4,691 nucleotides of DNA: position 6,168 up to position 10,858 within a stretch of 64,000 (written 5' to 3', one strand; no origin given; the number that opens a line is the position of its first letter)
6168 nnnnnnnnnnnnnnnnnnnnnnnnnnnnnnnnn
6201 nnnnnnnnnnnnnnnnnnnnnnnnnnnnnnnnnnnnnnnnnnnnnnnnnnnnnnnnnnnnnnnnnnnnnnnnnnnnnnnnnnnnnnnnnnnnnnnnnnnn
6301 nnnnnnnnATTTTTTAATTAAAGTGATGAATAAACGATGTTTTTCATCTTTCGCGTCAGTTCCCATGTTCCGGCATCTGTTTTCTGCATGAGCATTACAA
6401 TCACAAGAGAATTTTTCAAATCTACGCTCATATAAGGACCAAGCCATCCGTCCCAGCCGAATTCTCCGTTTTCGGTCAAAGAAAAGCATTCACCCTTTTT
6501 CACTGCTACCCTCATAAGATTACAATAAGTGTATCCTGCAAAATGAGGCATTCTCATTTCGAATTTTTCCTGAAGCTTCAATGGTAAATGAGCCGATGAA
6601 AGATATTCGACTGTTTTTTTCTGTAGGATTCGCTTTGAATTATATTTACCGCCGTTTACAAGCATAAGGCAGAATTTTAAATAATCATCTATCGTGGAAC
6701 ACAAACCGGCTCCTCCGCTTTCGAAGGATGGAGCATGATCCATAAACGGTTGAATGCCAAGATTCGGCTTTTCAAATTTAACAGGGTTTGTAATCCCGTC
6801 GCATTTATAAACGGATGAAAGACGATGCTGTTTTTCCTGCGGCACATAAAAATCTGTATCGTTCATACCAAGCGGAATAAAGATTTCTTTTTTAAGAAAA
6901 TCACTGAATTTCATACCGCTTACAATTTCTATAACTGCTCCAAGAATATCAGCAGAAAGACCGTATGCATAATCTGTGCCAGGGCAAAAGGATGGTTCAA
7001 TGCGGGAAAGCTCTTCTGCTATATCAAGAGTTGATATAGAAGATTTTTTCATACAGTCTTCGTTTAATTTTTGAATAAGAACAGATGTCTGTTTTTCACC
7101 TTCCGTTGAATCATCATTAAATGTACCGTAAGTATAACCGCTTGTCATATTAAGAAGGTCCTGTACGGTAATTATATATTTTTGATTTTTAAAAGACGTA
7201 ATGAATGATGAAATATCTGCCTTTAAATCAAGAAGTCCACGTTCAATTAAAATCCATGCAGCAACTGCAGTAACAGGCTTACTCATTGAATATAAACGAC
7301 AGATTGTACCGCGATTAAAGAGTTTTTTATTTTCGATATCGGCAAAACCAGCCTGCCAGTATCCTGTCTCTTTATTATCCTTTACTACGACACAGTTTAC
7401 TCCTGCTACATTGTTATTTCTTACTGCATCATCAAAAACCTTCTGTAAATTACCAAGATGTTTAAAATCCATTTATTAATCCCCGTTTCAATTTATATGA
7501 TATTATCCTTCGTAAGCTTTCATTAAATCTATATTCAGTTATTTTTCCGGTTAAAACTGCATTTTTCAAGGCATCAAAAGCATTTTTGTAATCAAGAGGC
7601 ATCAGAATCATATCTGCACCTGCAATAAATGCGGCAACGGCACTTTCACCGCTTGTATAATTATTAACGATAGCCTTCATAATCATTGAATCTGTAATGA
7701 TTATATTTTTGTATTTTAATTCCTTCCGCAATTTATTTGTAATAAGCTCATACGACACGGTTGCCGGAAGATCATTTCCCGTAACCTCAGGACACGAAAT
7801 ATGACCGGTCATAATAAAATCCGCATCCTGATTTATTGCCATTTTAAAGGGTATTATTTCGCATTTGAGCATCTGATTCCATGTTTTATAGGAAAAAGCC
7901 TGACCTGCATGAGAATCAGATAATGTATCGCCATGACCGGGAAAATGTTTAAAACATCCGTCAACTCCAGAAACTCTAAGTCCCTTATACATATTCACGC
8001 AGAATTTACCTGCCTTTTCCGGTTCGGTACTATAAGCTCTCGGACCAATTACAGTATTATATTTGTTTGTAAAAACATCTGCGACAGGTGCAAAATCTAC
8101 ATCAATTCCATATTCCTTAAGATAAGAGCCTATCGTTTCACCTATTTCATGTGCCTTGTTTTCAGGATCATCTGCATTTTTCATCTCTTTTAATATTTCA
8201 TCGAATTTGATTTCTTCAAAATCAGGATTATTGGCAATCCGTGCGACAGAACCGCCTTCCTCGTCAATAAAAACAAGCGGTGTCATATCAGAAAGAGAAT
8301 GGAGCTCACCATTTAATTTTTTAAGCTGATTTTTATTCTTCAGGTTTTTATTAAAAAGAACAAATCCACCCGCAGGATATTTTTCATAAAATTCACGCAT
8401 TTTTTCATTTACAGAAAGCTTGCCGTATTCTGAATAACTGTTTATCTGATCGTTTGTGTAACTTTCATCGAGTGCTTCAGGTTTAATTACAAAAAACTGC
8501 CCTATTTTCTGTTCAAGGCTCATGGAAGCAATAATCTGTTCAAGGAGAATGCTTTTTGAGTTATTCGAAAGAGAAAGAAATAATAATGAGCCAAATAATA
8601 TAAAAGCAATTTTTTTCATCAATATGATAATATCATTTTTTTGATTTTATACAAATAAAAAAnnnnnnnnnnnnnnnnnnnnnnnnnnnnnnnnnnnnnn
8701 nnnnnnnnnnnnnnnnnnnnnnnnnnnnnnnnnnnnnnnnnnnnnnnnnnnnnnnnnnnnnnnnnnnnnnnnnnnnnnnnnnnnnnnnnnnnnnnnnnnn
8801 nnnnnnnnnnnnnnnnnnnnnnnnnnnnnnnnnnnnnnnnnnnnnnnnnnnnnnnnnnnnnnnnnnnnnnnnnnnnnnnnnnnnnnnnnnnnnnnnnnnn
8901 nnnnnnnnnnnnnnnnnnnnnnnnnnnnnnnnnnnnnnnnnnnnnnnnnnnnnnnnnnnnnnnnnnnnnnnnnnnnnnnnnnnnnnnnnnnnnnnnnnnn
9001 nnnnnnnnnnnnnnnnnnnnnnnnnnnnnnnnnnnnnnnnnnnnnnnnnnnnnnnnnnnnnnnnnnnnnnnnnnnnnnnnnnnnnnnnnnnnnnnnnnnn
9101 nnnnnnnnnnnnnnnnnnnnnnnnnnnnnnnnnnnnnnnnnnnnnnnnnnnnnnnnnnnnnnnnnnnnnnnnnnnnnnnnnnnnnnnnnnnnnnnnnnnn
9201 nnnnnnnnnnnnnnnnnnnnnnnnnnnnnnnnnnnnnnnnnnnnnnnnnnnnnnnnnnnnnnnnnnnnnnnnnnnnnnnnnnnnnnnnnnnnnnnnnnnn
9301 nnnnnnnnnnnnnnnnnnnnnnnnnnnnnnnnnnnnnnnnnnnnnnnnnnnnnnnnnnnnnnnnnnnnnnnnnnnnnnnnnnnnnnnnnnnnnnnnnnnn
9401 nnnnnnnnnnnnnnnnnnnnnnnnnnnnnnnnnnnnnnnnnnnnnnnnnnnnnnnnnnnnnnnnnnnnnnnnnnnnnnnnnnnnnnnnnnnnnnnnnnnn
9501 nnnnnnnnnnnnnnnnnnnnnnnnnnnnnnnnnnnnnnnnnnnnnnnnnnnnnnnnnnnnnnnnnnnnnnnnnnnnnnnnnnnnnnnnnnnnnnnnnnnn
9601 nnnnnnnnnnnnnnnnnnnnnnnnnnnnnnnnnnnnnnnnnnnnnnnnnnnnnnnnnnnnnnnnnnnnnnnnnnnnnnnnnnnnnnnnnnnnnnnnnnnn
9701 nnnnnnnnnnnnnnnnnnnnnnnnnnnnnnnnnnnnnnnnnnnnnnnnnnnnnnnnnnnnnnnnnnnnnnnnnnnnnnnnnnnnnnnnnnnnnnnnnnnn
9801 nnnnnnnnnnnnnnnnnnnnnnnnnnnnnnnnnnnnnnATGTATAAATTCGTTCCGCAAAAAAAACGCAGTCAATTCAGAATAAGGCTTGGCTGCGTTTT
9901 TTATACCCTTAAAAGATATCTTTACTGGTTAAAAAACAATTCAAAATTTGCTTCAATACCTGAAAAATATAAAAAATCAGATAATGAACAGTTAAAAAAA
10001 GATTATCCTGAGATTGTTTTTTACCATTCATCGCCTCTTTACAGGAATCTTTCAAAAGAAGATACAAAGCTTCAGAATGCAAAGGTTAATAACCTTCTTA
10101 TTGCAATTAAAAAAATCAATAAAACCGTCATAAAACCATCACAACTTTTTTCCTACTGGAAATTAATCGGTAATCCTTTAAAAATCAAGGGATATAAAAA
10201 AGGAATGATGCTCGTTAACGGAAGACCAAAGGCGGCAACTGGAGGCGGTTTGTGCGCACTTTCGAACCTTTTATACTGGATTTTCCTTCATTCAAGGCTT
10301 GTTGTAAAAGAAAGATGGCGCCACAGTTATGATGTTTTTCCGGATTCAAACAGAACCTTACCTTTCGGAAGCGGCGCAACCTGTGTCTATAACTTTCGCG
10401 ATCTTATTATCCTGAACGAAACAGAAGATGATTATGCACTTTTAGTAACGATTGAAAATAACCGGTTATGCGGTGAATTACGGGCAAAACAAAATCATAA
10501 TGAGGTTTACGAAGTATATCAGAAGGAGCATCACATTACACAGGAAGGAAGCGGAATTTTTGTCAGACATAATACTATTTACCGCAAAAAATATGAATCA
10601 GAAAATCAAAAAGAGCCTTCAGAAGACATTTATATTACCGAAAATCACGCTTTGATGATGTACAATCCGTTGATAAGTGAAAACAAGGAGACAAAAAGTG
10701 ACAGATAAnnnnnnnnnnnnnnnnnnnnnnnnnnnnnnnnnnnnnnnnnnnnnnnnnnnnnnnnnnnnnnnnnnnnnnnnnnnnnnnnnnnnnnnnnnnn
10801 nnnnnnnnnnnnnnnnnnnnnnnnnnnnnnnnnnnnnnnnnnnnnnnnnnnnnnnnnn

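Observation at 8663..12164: Three-gene envelope operon: secreted glycan-binding-like protein, VanW, GT-C-like membrane enzyme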

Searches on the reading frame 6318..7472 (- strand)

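Call 3: search_protein_families(library=pfam, proteins=[window:6318-7472:-], max_evalue=0.1)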
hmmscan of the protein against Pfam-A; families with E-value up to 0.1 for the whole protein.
window:6318-7472:- (384 aa): 1 family
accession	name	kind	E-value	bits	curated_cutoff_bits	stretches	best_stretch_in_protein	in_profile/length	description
PF00144.29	Beta-lactamase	-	1.7e-54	185.6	27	1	10-366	2-312/329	Beta-lactamase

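Call 4: search_protein_families(library=ncbifam, proteins=[window:6318-7472:-], max_evalue=0.1)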
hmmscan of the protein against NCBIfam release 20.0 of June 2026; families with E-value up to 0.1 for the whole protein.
window:6318-7472:- (384 aa): 39 families (the best 25 are shown)
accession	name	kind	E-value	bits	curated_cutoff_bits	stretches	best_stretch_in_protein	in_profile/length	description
NF052559.1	MthAcHydAcmB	equivalog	1.7e-32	112.6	550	1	10-297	11-295/391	methyl acetate hydrolase AcmB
NF033085.1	bla_class_C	equivalog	5.1e-13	48.6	415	2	11-113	10-112/356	class C beta-lactamase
NF002968.0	PRK03642.1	equivalog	1.3e-11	44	385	1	4-366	38-397/432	penicillin binding protein PBP4B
NF038366.1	blaSFDC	exception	4.8e-10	39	840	2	158-223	158-224/382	SFDC family class C beta-lactamase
NF012173.1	CMY2-MIR-ACT-EC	exception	3.4e-09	36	680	1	17-223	40-224/380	CMY2/MIR/ACT/EC family class C beta-lactamase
NF053709.1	blaAKO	exception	3.6e-09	36.1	875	1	16-223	39-224/381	AKO family class C beta-lactamase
NF038089.1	blaYRC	exception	5.7e-09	35.4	870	1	10-223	33-224/381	YRC family class C beta-lactamase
NF033569.1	blaLHK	exception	8.9e-09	34.8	850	2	17-122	49-154/390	LHK family class C beta-lactamase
NF000185.2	BlaEC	exception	1.1e-08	34.5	850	1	17-222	36-219/377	BlaEC family class C beta-lactamase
NF041741.1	blaAMZ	exception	1.4e-08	34.5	825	1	16-227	44-233/396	AMZ family class C beta-lactamase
NF038238.1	blaBUT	exception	2.4e-08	33.5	850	2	17-113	42-138/383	BUT family class C beta-lactamase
NF012102.1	blaDHA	exception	3.2e-08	33.1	800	1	20-225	42-225/379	DHA family class C beta-lactamase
NF007943.0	PRK10662.1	equivalog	5.4e-08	31.8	266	1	18-222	46-238/380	D-alanyl-D-alanine-carboxypeptidase/endopeptidase AmpH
NF009622.0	PRK13128.1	equivalog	8.8e-08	31.1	443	1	21-213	21-196/518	D-aminopeptidase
NF040478.1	blaLAQ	exception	1.2e-07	31.1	850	2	12-123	34-145/380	LAQ family class C beta-lactamase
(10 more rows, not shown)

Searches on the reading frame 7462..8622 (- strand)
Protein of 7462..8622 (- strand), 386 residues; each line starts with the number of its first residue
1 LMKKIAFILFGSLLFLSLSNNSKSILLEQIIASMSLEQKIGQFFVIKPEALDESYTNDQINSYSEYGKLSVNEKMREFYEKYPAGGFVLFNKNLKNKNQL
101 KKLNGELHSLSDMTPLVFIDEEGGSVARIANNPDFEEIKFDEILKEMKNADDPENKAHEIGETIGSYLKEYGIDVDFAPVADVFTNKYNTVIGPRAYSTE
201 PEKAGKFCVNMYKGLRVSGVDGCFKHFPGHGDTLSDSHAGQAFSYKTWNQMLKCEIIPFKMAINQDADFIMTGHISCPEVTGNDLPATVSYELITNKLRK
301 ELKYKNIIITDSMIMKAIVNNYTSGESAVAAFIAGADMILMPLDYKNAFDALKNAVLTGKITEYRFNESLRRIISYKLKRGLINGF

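Call 3: search_protein_families(library=pfam, proteins=[window:7462-8622:-], max_evalue=0.1)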
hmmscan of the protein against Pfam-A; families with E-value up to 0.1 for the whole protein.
window:7462-8622:- (386 aa): 2 families
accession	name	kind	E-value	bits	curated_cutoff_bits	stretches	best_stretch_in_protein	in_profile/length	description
PF00933.27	Glyco_hydro_3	-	3.3e-59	201.3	27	1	36-375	2-315/316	Glycosyl hydrolase family 3 N terminal domain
PF25509.1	DUF7916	-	0.014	14.9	27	1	259-343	123-200/296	Domain of unknown function (DUF7916)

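Call 4: search_protein_families(library=ncbifam, proteins=[window:7462-8622:-], max_evalue=0.1)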
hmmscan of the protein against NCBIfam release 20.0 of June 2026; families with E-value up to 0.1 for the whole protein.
window:7462-8622:- (386 aa): 6 families
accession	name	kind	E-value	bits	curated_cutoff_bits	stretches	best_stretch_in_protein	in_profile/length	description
NF003740.0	PRK05337.1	equivalog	5.7e-52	176.9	207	1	72-364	15-302/340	beta-N-acetylhexosaminidase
NF052329.1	XyloArabinsidase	equivalog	1.4e-13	49.9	1050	1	157-384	126-348/750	beta-xylosidase/alpha-l-arabinosidase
NF052331.1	Bet13-16Glucosase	equivalog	2e-11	42.8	1330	1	172-383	126-336/750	exo-beta-d-1,3/1,6-glucosidase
NF011678.0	PRK15098.1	equivalog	1.4e-07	30.4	666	1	205-384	185-360/765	beta-glucosidase BglX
NF041776.1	xylosidase_Xyl3A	equivalog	1.5e-07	29.8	1250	1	221-381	165-322/846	xylan 1,4-beta-xylosidase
NF052330.1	BetGlucosiCelf0468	equivalog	1.5e-05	23.5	1300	1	156-380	71-280/817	beta-d-glucosidase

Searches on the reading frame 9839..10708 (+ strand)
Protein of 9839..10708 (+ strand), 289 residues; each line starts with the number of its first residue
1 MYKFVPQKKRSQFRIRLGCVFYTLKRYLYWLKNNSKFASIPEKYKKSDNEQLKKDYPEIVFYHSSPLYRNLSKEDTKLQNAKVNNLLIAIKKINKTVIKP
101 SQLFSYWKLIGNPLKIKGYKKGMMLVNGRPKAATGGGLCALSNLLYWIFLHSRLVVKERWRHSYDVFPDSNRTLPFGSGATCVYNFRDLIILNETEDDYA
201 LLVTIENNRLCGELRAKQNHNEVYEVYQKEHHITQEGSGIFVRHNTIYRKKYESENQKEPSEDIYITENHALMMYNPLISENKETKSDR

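Call 3: search_protein_families(library=pfam, proteins=[window:9839-10708:+], max_evalue=0.1)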
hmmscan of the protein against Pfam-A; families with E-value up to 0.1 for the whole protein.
window:9839-10708:+ (289 aa): 1 family
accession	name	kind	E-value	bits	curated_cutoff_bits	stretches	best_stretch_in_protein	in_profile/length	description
PF04294.18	VanW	-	2.4e-32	111.6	27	1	82-214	2-129/130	VanW like protein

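Call 4: search_protein_families(library=ncbifam, proteins=[window:9839-10708:+], max_evalue=0.1)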
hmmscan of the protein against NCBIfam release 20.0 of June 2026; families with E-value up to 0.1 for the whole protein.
window:9839-10708:+ (289 aa): 4 families
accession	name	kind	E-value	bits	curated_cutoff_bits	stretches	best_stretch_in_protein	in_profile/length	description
NF033128.2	vanW-gen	equivalog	6.3e-47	160.4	365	1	49-269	37-256/271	glycopeptide resistance accessory protein VanW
NF033123.1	vanW-G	exception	9e-37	127.3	600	1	41-230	32-218/273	glycopeptide resistance accessory protein VanW-G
NF033122.1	vanW-B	exception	3.5e-30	105.2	610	1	54-242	43-231/275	glycopeptide resistance accessory protein VanW-B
NF040846.1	SAS049_fam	equivalog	0.046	14.1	55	0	42-54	12-24/47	SAS049 family protein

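Call 36: find_homologous_proteins(query=window:9839-10708:+)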
Query window:9839-10708:+ (289 aa): 2983 proteins with E <= 0.001 among 3533 candidates; the best 120 are listed.
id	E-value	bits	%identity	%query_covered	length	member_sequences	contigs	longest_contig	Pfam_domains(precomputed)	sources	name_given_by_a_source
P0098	8.9e-194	660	100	100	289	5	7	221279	PF04294.19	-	-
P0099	4.6e-136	471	71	98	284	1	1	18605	PF04294.19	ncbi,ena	-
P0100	5.8e-128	444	72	98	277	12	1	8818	PF04294.19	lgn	-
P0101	1.3e-124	433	67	98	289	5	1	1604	PF04294.19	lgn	-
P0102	9.2e-123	427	66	99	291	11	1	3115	PF04294.19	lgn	-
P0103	3.7e-120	419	63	100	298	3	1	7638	PF04294.19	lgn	-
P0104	3.2e-119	416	65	99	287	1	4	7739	PF04294.19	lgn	-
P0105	4.2e-119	415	65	97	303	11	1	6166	PF04294.19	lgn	-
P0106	1.9e-118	413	64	98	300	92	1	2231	PF04294.19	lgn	-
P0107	3.9e-115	402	62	98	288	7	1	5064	PF04294.19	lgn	-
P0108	9.5e-114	398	61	97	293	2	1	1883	PF04294.19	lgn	-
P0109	1.5e-108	381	60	98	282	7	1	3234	PF04294.19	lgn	-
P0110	3.4e-108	379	62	98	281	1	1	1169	PF04294.19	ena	-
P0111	1.2e-107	378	60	99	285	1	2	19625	PF04294.19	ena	-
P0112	6.2e-107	375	58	97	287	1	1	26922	PF04294.19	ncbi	-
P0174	3.5e-82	294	52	96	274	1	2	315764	PF04294.19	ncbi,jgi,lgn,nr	ncbi:MAG TPA: VanW family protein [Clostridiales bacterium]|nr:VanW family protein [Clostridiales ba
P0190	2.9e-80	288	52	95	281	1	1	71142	PF04294.19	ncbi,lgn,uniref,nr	ncbi:vancomycin resistance protein VanW [Gracilibacillus ureilyticus]|uniref:Vancomycin resistance p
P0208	1.8e-79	285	50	94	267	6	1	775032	PF04294.19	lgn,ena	-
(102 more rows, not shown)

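Call 37: find_encoding_contigs(protein=P0174, flank=5000, max_places=2)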
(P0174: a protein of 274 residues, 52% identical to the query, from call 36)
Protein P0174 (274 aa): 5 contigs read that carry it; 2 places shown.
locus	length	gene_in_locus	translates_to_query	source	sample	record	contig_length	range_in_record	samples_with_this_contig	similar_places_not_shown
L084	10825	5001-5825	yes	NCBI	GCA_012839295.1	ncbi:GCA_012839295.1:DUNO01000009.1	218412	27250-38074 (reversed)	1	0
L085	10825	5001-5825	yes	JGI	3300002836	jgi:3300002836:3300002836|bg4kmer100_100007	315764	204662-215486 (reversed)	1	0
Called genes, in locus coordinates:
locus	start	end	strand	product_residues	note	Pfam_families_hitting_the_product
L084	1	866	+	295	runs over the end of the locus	PF00126:HTH_1, PF03466:LysR_substrate, PF12849:PBP_like_2 (weak)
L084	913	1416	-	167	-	PF08239:SH3_3 (weak)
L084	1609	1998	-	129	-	PF00903:Glyoxalase, PF12681:Glyoxalase_2, PF18029:Glyoxalase_6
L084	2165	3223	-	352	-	PF00730:HhH-GPD, PF00633:HHH (weak), PF14815:NUDIX_4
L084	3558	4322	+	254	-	PF14512:TM1586_NiRdase, PF00881:Nitroreductase (weak)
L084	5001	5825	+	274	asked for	PF04294:VanW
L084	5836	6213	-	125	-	-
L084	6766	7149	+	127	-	-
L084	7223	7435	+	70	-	-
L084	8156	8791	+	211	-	-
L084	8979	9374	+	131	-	-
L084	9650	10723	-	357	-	PF00557:Peptidase_M24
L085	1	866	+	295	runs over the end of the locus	PF00126:HTH_1, PF03466:LysR_substrate, PF12849:PBP_like_2 (weak)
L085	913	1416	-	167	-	PF08239:SH3_3 (weak)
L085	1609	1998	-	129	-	PF00903:Glyoxalase, PF12681:Glyoxalase_2, PF18029:Glyoxalase_6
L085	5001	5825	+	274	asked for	PF04294:VanW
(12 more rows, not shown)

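Call 38: find_encoding_contigs(protein=P0190, flank=5000, max_places=2)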
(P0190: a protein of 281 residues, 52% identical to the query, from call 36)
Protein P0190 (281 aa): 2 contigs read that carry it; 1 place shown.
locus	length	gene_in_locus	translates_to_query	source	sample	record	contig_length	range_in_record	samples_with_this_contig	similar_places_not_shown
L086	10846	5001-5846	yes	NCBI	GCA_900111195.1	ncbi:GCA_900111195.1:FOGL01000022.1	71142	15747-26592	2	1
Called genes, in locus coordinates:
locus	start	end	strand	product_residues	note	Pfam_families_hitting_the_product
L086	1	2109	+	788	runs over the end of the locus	PF09250:Prim-Pol, PF08708:PriCT_1 (weak), PF08706:D5_N, PF19263:DUF5906, PF03288:Pox_D5 (weak)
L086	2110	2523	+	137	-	-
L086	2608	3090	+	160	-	PF14184:YrvL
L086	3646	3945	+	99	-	-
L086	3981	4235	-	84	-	-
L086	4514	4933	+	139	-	PF00583:Acetyltransf_1, PF13673:Acetyltransf_10, PF13508:Acetyltransf_7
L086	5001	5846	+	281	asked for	PF04294:VanW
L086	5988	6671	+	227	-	-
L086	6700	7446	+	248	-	PF08713:DNA_alkylation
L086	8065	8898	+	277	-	PF04055:Radical_SAM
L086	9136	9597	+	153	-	PF13527:Acetyltransf_9, PF00583:Acetyltransf_1, PF13673:Acetyltransf_10, PF13508:Acetyltransf_7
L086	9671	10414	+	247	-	PF00882:Zn_dep_PLPC, PF13803:DUF4184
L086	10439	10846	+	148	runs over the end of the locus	PF00583:Acetyltransf_1, PF13673:Acetyltransf_10, PF13508:Acetyltransf_7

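Call 39: find_encoding_contigs(protein=P0208, flank=5000, max_places=2)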
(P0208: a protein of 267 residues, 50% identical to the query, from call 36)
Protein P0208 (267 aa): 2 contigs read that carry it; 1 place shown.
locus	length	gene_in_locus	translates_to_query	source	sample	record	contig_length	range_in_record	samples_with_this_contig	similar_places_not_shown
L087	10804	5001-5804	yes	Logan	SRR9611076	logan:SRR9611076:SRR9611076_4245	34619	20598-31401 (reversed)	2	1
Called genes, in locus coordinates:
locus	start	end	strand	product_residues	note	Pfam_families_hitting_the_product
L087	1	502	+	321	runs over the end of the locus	PF02653:BPD_transp_2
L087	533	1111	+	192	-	PF00265:TK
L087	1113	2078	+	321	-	PF00389:2-Hacid_dh, PF02826:2-Hacid_dh_C, PF01262:AlaDh_PNT_C (weak), PF00670:AdoHcyase_NAD (weak), PF03446:NAD_binding_2, PF03807:F420_oxidored (weak)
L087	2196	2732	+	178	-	PF00857:Isochorismatase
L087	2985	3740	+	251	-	PF02535:Zip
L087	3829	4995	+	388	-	PF00027:cNMP_binding, PF09986:DUF2225, PF13181:TPR_8 (faint)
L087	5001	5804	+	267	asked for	PF04294:VanW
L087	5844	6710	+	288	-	PF01208:URO-D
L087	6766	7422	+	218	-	PF02607:B12-binding_2, PF02310:B12-binding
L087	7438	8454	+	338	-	PF01208:URO-D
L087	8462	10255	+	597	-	PF00111:Fer2 (weak), PF17651:Raco_middle, PF14574:RACo_C_ter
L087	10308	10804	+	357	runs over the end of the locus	PF01208:URO-D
